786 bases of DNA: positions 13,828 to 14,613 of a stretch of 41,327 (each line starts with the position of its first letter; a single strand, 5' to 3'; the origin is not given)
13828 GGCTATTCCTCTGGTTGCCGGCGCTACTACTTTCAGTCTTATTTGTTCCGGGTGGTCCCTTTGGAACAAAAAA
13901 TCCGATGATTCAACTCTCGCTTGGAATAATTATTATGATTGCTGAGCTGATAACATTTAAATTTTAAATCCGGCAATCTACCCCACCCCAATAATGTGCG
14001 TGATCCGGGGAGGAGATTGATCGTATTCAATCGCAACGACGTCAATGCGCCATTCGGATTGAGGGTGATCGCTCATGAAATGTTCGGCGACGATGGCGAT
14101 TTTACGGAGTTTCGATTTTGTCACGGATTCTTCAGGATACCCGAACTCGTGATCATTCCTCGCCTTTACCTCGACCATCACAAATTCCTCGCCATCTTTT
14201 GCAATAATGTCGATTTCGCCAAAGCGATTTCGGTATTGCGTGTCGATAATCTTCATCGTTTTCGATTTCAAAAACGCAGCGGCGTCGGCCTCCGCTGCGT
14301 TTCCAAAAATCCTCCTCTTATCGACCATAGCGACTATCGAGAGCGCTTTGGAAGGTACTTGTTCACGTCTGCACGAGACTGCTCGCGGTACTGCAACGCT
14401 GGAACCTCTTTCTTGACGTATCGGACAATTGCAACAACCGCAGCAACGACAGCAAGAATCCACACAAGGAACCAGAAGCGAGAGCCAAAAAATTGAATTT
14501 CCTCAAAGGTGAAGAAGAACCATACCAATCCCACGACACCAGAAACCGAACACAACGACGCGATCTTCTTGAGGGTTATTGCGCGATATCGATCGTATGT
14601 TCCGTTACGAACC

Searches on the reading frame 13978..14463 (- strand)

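Call 33: search_protein_families(library=pfam, proteins=[window:13978-14463:-], max_evalue=0.01)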
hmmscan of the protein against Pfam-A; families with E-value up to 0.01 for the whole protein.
window:13978-14463:- (161 aa): 3 families
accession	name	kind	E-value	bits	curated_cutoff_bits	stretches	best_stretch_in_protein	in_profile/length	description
PF02021.23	UPF0102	-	1.8e-24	86.4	23.6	1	57-145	1-80/80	Uncharacterised protein family UPF0102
PF08378.17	NERD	-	0.0017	19.3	22.1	1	54-118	2-73/111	Nuclease-related domain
PF18743.7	AHJR-like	-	0.0085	16.1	26.1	0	84-147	45-94/123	REase_AHJR-like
